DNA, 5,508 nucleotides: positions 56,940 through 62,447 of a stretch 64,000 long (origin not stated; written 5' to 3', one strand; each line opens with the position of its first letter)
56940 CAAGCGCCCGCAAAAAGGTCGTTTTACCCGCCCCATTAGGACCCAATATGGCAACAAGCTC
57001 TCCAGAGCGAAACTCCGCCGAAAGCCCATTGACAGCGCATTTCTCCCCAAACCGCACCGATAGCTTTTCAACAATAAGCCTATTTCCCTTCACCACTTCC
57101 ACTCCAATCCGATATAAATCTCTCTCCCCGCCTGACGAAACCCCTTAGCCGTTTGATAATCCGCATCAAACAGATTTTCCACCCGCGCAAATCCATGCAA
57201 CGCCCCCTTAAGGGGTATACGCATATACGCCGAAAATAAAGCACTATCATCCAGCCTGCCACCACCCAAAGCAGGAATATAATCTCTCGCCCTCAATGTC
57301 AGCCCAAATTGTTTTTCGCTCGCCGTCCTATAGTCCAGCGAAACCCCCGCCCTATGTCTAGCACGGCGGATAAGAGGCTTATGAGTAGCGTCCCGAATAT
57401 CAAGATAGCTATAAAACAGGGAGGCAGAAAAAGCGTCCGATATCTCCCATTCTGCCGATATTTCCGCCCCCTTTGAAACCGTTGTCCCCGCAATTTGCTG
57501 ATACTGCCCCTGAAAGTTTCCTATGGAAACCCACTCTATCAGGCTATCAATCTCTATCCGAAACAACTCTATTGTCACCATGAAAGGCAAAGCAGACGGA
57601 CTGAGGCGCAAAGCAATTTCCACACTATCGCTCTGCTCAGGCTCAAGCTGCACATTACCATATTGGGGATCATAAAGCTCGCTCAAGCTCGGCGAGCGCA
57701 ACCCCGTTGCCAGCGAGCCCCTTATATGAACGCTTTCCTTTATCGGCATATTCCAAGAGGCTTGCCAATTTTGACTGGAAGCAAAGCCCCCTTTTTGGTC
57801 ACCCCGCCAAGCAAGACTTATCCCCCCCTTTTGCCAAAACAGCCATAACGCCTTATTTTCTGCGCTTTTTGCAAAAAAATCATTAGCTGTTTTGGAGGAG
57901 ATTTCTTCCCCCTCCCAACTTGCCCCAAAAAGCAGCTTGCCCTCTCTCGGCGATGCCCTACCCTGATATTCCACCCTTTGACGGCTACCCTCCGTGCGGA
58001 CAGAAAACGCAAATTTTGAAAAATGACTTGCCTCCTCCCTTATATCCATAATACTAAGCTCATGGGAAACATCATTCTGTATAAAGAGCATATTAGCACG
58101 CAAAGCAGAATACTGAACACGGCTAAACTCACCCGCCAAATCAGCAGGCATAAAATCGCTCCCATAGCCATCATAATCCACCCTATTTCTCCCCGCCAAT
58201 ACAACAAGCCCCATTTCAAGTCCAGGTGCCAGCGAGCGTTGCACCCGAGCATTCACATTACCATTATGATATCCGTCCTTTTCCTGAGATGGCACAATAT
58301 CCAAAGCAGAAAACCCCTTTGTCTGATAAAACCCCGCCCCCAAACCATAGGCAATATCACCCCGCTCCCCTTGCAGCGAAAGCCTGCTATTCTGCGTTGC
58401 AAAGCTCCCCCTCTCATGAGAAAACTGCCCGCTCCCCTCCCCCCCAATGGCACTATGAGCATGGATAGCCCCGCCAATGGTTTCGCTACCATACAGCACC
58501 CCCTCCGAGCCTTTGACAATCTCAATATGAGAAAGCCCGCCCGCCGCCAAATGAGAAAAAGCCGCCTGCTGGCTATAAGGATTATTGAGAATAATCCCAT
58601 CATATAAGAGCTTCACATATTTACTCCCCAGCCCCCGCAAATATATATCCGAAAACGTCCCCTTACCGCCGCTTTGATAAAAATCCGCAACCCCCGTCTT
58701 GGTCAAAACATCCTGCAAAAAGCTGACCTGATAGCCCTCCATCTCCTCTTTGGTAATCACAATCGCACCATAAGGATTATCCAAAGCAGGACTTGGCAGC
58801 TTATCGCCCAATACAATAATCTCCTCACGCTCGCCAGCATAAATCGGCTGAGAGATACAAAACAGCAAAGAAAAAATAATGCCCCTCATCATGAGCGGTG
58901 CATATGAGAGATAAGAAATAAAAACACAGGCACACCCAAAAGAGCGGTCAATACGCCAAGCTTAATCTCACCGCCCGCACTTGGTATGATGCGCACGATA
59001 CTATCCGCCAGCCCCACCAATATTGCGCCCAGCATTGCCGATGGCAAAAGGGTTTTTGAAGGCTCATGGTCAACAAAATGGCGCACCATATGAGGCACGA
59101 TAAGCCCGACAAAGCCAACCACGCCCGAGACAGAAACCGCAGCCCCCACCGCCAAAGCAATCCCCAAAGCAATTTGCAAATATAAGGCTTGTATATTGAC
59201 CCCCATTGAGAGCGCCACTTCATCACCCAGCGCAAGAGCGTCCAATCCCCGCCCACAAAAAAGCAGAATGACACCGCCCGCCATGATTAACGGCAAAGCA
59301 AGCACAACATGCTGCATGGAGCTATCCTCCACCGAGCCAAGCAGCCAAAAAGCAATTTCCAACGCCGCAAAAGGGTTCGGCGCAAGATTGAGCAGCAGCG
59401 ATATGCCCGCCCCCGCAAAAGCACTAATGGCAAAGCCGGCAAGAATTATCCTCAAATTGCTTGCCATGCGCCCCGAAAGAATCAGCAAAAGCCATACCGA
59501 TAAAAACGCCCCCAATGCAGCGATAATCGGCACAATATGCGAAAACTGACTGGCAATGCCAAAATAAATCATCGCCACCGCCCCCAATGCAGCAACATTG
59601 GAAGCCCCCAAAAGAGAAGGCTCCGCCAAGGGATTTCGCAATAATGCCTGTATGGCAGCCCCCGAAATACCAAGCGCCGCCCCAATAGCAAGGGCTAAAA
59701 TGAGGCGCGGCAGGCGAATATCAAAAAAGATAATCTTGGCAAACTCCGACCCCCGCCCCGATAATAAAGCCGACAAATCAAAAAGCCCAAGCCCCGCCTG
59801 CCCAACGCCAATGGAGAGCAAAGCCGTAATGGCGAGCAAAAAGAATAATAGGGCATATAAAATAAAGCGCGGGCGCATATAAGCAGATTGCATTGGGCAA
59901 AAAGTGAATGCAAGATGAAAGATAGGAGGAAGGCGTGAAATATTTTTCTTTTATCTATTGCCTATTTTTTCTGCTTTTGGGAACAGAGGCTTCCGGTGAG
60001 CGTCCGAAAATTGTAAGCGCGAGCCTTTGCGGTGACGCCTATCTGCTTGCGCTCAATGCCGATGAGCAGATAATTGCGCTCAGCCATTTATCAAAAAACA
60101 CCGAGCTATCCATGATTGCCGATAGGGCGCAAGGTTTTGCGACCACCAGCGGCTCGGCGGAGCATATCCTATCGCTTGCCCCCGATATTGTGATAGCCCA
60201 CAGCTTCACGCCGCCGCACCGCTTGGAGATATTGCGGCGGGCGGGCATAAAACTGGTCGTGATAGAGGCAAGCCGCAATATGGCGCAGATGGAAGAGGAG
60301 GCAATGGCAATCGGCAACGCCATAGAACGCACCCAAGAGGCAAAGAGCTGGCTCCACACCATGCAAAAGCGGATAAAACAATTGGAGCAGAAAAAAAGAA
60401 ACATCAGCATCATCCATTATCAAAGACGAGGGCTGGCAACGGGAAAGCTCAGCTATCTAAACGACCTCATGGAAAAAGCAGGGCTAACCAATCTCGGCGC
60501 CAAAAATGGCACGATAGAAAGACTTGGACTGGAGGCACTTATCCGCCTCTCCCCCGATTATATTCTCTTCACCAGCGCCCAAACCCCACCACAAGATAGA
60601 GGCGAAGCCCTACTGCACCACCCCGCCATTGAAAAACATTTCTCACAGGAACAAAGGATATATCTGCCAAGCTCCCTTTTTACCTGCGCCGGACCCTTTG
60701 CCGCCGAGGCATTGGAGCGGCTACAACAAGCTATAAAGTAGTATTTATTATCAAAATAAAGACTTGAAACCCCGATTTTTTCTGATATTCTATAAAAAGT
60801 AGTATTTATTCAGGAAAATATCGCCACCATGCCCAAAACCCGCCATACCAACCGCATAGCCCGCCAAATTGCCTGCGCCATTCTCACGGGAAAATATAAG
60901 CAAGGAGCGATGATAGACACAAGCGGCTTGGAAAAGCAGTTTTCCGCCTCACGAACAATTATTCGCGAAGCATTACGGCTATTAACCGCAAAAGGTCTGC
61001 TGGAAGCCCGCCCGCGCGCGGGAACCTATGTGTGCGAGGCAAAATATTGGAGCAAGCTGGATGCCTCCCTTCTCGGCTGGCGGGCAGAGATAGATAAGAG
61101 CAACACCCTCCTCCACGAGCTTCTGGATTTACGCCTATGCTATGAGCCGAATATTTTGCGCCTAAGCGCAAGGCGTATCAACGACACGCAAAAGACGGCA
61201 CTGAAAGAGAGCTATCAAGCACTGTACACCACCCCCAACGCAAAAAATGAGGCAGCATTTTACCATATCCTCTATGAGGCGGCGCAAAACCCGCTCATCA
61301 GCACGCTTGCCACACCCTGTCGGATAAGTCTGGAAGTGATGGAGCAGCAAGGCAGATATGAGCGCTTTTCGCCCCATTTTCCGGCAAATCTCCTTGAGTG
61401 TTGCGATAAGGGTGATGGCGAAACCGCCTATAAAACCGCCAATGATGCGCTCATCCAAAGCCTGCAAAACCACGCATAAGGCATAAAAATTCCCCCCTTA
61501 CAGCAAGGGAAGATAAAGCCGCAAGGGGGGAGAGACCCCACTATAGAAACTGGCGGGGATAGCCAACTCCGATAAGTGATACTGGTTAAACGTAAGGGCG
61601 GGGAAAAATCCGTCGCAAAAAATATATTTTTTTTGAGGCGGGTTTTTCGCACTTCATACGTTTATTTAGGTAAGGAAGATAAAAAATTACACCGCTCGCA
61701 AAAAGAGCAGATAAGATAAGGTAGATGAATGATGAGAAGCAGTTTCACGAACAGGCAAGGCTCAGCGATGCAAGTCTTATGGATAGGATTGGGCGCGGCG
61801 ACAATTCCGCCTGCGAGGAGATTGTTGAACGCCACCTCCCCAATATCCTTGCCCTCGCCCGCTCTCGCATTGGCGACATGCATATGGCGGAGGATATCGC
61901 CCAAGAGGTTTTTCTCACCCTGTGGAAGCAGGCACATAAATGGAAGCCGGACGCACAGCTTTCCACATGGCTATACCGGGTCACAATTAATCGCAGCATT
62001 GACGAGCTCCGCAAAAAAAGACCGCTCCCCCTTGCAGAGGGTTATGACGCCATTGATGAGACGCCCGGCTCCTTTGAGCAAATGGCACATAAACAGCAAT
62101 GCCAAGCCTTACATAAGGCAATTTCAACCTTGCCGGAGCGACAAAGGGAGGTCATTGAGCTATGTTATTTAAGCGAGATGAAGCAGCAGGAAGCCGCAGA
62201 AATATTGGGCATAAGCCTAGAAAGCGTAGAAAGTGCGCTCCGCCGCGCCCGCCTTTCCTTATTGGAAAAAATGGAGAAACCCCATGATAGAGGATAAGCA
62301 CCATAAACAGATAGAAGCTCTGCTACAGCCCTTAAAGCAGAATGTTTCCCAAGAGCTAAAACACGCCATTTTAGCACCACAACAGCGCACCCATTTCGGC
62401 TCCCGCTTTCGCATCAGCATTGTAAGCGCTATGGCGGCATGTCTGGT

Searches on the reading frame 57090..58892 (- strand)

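Call 41: search_protein_families(library=pfam, proteins=[window:57090-58892:-], max_evalue=0.001)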
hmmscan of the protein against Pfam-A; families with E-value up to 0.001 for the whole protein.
window:57090-58892:- (600 aa): 2 families
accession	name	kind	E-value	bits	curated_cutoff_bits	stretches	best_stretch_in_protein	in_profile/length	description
PF00593.30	TonB_dep_Rec_b-barrel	-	1.1e-24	88.5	27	1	372-581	215-423/436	TonB dependent receptor-like, beta-barrel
PF07715.20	Plug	-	3.3e-18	66.6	23.9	1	38-142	4-107/107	TonB-dependent Receptor Plug Domain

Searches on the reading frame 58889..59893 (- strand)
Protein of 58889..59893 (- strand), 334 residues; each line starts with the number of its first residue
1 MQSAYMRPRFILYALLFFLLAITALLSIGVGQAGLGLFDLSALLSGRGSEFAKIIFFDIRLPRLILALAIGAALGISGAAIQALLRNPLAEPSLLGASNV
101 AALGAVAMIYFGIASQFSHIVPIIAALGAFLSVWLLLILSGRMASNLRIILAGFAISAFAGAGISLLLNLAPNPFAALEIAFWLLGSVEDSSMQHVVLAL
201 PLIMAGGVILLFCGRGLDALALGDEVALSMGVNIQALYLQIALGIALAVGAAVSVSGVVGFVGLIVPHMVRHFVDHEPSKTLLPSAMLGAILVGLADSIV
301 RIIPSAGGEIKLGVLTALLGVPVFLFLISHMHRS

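Call 41: search_protein_families(library=pfam, proteins=[window:58889-59893:-], max_evalue=0.001)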
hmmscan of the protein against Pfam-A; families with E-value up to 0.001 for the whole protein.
window:58889-59893:- (334 aa): 1 family
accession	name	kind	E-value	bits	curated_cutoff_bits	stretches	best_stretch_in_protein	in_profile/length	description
PF01032.23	FecCD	-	6e-79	265.7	26.5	1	19-328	1-309/311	FecCD transport family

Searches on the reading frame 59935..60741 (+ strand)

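Call 41: search_protein_families(library=pfam, proteins=[window:59935-60741:+], max_evalue=0.001)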
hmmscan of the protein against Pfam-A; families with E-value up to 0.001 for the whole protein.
window:59935-60741:+ (268 aa): 1 family
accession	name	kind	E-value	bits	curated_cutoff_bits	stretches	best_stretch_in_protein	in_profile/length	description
PF01497.23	Peripla_BP_2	-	8.8e-16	58.5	27.5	1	26-231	1-216/235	Periplasmic binding protein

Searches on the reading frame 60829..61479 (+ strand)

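Call 41: search_protein_families(library=pfam, proteins=[window:60829-61479:+], max_evalue=0.001)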
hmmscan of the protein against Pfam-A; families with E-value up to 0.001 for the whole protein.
window:60829-61479:+ (216 aa): 2 families
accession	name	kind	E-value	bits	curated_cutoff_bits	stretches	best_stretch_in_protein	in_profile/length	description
PF00392.27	GntR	-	1.6e-13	50.6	27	1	8-68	3-64/64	Bacterial regulatory proteins, gntR family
PF07729.17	FCD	-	3.5e-06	27.9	24.3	1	97-175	1-86/125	FCD domain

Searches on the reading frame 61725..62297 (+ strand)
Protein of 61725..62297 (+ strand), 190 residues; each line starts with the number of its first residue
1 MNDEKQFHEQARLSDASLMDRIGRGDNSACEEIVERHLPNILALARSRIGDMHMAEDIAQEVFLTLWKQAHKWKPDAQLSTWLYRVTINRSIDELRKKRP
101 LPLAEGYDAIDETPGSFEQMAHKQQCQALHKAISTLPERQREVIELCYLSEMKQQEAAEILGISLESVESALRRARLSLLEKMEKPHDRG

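Call 41: search_protein_families(library=pfam, proteins=[window:61725-62297:+], max_evalue=0.001)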
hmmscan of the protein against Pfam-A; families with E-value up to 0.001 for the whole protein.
window:61725-62297:+ (190 aa): 4 families
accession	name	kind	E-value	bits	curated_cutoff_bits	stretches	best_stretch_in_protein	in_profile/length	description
PF04542.20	Sigma70_r2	-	1.1e-18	67.2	24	1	33-99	1-69/71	Sigma-70 region 2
PF08281.18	Sigma70_r4_2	-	9.4e-18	64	25.7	1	127-179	2-54/54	Sigma-70, region 4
PF04545.22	Sigma70_r4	-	1.5e-12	47.3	24.1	1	132-179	1-48/50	Sigma-70, region 4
PF07638.17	Sigma70_ECF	-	6.6e-07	29.8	21.1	1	17-182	6-182/185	ECF sigma factor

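Call 44: search_protein_families(library=ncbifam, proteins=[window:61725-62297:+], max_evalue=0.01)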
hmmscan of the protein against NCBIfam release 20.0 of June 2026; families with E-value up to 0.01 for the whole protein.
window:61725-62297:+ (190 aa): 123 families (the best 25 are shown)
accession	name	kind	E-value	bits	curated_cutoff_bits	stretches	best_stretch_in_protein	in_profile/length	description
NF004113.0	PRK05602.1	equivalog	9.9e-57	191.9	208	1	6-186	23-204/211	RNA polymerase sigma factor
NF009176.0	PRK12524.1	equivalog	3.2e-39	134.8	264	1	6-182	4-183/196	RNA polymerase sigma factor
TIGR02937.1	sigma70-ECF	superfamily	4e-35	120.9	42.9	1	28-183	1-165/165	sigma-70 family RNA polymerase sigma factor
NF009166.1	PRK12513.1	equivalog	2.3e-32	112.3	206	1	10-183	4-186/193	RNA polymerase sigma factor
NF009190.0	PRK12538.1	equivalog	4.3e-30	105.1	303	1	14-184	49-220/233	RNA polymerase sigma factor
TIGR02985.1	Sig70_bacteroi1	subfamily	1.9e-29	103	126.4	1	31-180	4-159/162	RNA polymerase sigma-70 factor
NF058625.1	sigma_PG0214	equivalog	2.5e-29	102.2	130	1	34-188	10-166/170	GFO_1088 family ECF-type sigma factor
NF007225.0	PRK09643.1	equivalog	9.8e-29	100.5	190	1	10-185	9-184/204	RNA polymerase sigma factor SigM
NF007223.0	PRK09641.1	equivalog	3.2e-28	98.8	209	1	18-184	8-185/187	RNA polymerase sigma factor SigW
NF008888.0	PRK11922.1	equivalog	9.9e-28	97.3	204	1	6-185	8-198/231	RNA polymerase sigma factor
NF009172.0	PRK12519.1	subfamily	3e-27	95.4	222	1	3-183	4-189/194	RNA polymerase sigma factor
TIGR02983.1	SigE-fam_strep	subfamily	3.7e-27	95.2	141.55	1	28-185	6-160/162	SigE family RNA polymerase sigma factor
NF009168.0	PRK12515.1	subfamily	4.6e-27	94.7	236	1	13-183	7-179/189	RNA polymerase sigma factor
TIGR02950.1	SigM_subfam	subfamily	1e-25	90.4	147.95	1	31-181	3-156/159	RNA polymerase sigma factor, SigM family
TIGR02948.1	SigW_bacill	equivalog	4.5e-25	88.8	243.1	1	19-184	9-185/187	RNA polymerase sigma factor SigW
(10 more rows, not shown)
